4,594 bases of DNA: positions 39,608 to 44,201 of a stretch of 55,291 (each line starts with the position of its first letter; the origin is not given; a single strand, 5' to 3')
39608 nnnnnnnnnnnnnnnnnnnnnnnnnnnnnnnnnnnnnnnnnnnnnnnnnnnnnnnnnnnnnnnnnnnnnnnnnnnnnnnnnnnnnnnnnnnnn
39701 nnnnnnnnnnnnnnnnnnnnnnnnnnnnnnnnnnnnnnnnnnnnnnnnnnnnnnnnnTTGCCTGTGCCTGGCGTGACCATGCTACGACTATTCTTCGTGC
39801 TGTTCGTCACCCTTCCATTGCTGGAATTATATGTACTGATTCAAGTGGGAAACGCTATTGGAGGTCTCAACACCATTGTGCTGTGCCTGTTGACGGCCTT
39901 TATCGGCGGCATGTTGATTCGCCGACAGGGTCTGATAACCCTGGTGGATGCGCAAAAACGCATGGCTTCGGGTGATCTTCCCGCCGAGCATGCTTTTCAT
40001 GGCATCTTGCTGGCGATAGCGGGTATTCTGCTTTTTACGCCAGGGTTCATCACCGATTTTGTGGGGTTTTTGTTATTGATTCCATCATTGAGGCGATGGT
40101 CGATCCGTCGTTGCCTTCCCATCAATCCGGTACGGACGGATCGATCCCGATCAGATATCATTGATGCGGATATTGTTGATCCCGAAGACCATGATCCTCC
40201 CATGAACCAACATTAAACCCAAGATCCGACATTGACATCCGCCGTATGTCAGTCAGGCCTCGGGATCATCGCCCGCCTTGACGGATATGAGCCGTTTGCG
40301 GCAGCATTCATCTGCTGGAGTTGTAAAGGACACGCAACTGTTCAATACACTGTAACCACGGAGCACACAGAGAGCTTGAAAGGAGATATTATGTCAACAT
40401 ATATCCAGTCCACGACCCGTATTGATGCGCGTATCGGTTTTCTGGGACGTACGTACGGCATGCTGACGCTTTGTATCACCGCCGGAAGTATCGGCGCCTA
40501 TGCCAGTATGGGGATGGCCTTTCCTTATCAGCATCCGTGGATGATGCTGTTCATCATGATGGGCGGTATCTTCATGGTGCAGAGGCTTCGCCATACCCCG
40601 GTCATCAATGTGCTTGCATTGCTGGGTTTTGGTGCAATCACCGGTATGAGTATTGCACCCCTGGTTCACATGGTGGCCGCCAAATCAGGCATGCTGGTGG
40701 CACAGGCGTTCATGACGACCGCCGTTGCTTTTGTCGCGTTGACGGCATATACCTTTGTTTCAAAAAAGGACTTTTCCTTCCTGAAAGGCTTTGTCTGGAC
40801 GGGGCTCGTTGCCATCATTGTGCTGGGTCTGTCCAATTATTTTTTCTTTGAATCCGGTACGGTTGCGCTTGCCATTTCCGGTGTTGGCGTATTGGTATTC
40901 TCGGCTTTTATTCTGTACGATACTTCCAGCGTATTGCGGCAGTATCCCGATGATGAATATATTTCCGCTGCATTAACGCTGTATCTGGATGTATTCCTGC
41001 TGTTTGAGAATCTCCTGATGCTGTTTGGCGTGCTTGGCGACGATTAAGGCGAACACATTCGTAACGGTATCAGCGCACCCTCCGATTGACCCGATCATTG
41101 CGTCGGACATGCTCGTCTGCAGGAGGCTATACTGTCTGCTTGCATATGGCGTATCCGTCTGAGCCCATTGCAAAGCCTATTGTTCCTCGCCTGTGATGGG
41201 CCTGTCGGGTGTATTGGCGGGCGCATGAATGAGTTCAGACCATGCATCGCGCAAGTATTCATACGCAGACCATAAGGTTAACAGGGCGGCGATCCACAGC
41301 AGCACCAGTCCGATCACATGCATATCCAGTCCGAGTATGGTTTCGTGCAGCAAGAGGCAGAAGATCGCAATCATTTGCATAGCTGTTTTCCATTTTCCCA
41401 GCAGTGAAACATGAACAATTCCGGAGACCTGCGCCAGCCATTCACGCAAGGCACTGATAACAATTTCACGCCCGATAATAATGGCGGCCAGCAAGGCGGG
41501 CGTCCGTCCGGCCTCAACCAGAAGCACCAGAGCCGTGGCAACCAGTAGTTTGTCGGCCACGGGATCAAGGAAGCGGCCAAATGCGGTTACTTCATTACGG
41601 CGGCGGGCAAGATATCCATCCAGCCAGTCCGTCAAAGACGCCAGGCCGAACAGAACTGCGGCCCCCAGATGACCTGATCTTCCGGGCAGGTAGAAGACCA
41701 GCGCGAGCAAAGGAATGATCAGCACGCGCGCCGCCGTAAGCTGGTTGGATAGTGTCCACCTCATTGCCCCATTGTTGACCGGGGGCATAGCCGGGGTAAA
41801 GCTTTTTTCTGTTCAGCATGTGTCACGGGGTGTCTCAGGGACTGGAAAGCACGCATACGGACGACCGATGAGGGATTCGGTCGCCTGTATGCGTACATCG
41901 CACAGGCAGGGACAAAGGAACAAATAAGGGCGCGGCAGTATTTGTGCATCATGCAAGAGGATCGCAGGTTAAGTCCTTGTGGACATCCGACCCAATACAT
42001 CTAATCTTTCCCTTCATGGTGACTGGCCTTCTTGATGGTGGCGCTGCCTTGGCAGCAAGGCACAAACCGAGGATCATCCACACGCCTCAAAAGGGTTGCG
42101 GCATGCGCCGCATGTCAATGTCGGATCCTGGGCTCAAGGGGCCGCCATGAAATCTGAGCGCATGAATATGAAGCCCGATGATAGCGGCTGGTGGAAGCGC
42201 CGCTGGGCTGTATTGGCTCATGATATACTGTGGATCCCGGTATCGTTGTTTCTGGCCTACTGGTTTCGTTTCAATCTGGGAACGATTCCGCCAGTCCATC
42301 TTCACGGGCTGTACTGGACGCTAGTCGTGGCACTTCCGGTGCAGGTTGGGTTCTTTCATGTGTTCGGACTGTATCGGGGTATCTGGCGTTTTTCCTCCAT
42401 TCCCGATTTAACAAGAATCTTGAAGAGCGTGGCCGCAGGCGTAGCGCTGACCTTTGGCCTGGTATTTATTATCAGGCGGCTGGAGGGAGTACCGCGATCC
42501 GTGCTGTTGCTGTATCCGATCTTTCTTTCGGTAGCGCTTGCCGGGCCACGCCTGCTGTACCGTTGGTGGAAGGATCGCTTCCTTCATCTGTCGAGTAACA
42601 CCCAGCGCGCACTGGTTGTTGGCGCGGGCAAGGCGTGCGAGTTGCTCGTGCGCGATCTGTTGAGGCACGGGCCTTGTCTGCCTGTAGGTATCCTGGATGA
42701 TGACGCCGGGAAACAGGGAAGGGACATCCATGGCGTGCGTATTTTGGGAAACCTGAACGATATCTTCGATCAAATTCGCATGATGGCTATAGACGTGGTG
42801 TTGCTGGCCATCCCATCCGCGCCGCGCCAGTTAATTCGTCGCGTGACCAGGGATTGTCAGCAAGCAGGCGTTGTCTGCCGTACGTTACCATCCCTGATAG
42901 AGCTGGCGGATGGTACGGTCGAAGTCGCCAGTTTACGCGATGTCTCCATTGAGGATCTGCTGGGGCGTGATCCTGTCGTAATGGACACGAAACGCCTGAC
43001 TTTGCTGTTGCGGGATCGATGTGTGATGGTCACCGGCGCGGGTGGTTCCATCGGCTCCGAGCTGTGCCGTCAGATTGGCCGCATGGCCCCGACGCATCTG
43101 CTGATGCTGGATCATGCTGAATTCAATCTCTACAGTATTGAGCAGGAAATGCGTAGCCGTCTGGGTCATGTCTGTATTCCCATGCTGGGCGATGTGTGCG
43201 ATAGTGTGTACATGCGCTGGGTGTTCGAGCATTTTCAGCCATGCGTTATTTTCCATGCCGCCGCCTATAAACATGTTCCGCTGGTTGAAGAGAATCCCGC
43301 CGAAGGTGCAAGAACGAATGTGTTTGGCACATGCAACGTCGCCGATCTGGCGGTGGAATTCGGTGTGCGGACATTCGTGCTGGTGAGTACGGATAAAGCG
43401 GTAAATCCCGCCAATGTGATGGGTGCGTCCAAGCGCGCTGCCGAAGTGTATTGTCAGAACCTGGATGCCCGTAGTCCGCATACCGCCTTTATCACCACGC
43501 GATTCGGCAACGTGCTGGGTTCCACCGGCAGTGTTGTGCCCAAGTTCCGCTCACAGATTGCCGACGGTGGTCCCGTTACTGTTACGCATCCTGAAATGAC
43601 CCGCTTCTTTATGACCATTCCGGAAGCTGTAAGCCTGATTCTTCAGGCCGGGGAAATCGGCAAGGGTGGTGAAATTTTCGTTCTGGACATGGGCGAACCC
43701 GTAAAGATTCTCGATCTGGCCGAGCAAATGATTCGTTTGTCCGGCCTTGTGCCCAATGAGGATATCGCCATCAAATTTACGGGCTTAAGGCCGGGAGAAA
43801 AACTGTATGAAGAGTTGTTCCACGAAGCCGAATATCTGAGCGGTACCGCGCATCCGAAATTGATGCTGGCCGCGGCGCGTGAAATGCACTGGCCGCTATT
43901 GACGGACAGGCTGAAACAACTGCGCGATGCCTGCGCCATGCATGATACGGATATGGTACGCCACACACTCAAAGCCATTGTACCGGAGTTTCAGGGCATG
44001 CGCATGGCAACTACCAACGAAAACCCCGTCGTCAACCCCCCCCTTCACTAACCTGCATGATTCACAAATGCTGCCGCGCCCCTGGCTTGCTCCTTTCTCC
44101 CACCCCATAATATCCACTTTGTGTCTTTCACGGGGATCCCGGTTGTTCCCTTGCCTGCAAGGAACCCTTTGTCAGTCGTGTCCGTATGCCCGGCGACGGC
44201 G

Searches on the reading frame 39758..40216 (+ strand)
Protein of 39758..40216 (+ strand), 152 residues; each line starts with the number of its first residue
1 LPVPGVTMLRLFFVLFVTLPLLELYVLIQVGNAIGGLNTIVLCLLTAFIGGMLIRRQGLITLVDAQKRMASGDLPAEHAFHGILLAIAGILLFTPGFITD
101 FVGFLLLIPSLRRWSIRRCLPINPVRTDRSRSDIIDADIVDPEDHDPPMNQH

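Call 30: search_protein_families(library=pfam, proteins=[window:39758-40216:+], max_evalue=0.001)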
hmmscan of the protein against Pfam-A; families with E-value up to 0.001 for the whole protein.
window:39758-40216:+ (152 aa): 1 family
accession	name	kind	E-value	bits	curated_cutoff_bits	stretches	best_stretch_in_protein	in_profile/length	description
PF04186.18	FxsA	-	5e-34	117.1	25.2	1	15-117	2-104/109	FxsA cytoplasmic membrane protein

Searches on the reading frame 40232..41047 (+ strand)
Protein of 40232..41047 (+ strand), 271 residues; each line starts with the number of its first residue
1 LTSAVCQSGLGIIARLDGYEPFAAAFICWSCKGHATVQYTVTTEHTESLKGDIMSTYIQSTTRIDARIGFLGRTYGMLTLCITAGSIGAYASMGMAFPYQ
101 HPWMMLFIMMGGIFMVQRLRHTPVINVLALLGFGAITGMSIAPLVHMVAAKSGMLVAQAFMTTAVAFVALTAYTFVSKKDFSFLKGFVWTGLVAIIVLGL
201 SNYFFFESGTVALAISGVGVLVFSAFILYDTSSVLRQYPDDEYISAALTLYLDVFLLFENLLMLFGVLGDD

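Call 30: search_protein_families(library=pfam, proteins=[window:40232-41047:+], max_evalue=0.001)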
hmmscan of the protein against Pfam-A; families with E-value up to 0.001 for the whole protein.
window:40232-41047:+ (271 aa): 1 family
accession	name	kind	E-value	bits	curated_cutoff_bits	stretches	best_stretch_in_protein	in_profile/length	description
PF01027.25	Bax1-I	-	9e-42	143.6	34.1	1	70-265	3-207/207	Inhibitor of apoptosis-promoting Bax1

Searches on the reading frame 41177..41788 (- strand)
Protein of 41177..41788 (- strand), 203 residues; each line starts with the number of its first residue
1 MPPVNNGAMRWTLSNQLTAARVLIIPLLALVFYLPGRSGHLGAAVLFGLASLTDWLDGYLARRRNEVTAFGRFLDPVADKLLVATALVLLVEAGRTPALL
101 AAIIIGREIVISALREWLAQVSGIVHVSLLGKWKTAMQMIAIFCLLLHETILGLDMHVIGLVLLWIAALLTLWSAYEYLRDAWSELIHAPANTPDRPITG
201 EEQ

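Call 57: search_protein_families(library=pfam, proteins=[window:41177-41788:-], max_evalue=0.001)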
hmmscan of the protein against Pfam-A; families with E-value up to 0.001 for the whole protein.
window:41177-41788:- (203 aa): 1 family
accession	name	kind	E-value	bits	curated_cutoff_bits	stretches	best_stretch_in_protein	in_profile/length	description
PF01066.26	CDP-OH_P_transf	-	1.2e-38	133.4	22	1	11-173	1-152/152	CDP-alcohol phosphatidyltransferase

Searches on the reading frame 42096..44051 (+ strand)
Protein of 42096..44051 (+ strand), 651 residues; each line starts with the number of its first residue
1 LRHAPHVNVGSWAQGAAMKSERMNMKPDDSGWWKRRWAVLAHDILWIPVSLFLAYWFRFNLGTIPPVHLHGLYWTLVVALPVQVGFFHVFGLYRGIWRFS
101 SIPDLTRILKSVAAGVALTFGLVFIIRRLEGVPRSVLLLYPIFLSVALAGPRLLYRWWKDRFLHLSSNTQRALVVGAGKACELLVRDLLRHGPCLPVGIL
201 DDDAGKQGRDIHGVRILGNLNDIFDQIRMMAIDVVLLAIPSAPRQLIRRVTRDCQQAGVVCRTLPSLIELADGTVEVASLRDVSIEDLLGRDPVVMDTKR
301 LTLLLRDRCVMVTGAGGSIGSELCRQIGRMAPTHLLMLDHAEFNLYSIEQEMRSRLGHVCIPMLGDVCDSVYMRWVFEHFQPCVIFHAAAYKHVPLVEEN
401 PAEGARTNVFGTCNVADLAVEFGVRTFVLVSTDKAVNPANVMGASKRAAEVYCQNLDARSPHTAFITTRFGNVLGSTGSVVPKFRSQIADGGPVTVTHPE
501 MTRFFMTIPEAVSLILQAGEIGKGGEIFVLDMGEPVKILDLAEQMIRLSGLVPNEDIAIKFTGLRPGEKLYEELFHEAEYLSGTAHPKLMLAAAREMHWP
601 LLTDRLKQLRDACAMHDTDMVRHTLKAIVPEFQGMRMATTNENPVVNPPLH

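Call 57: search_protein_families(library=pfam, proteins=[window:42096-44051:+], max_evalue=0.001)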
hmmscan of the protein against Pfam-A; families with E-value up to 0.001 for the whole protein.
window:42096-44051:+ (651 aa): 6 families
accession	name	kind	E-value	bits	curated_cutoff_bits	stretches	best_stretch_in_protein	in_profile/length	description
PF02719.21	Polysacc_synt_2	-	5.4e-119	397.2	20.2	1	310-592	1-291/293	Polysaccharide biosynthesis protein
PF01370.27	Epimerase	-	9.9e-21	74.7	20.9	1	310-528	1-237/240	NAD dependent epimerase/dehydratase family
PF13727.12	CoA_binding_3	-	9.5e-16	58.7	25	1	89-263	2-173/175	CoA-binding domain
PF16363.11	GDP_Man_Dehyd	-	4.2e-12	46.6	27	1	311-434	1-131/332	GDP-mannose 4,6 dehydratase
PF04321.23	RmlD_sub_bind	-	1e-11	44.9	27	1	310-454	3-137/287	RmlD substrate binding domain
PF01073.25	3Beta_HSD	-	6.2e-10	39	22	1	311-440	1-124/280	3-beta hydroxysteroid dehydrogenase/isomerase family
